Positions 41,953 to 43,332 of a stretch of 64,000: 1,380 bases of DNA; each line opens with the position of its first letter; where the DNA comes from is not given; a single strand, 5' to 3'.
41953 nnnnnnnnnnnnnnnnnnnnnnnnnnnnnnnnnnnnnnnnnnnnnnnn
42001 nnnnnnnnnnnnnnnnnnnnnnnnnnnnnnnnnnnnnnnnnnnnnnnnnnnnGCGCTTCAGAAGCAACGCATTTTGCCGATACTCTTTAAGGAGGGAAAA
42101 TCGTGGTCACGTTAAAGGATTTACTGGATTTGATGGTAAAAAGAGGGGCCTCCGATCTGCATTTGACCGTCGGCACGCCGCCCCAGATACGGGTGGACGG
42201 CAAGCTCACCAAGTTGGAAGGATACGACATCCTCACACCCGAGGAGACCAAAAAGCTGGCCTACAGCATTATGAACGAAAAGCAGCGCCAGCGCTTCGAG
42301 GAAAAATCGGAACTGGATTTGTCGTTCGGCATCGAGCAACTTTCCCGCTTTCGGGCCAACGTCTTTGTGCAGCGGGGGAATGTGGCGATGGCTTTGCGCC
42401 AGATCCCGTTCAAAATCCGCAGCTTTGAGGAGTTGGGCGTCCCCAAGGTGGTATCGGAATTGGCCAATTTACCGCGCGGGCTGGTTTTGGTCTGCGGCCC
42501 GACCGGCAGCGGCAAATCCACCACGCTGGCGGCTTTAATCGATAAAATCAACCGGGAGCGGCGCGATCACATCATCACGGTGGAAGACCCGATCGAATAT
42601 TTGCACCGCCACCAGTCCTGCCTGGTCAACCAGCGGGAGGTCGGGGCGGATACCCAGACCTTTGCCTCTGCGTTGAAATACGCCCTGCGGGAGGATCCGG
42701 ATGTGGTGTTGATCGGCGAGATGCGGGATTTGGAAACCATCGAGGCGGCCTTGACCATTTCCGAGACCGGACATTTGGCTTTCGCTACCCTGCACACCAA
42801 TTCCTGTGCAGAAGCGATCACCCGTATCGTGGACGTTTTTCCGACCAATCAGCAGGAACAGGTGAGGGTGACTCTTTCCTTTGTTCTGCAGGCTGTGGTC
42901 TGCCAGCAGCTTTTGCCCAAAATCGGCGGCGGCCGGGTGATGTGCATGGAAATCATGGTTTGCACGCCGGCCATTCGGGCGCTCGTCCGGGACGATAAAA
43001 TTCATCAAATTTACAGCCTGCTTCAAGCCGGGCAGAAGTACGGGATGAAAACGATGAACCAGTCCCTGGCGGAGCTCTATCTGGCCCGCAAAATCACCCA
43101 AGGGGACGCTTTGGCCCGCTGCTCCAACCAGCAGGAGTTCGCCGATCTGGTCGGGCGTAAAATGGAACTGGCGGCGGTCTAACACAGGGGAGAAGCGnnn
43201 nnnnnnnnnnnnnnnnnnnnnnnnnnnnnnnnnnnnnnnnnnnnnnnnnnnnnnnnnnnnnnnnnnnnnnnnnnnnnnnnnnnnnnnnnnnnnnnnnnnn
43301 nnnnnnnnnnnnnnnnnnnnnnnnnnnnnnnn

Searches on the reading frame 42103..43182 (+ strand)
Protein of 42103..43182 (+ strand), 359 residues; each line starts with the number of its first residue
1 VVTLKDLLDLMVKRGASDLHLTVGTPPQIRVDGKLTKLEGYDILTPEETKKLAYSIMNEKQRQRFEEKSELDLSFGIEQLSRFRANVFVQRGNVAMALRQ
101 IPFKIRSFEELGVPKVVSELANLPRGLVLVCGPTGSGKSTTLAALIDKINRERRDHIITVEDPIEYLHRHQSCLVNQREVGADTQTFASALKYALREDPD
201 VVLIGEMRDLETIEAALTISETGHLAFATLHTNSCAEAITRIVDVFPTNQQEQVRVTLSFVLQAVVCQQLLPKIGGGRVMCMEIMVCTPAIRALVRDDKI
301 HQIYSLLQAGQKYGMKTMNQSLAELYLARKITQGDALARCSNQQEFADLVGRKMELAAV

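Call 90: search_protein_families(library=pfam, proteins=[window:42103-43182:+], max_evalue=0.0001)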
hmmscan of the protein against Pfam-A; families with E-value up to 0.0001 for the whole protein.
window:42103-43182:+ (359 aa): 4 families
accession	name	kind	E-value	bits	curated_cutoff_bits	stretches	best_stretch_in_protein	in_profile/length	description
PF00437.27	T2SSE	-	3.2e-46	158.1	24.9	1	8-273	16-280/370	Type II/IV secretion system protein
PF13401.12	AAA_22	-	5.8e-06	27.1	27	1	125-207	5-93/130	AAA domain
PF25199.1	nSTAND_NTPase5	-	8.9e-05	22.8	34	0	113-170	29-86/145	Novel STAND NTPase 5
PF01580.24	FtsK_SpoIIIE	-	9.9e-05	22.3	24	0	102-146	17-60/221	FtsK/SpoIIIE family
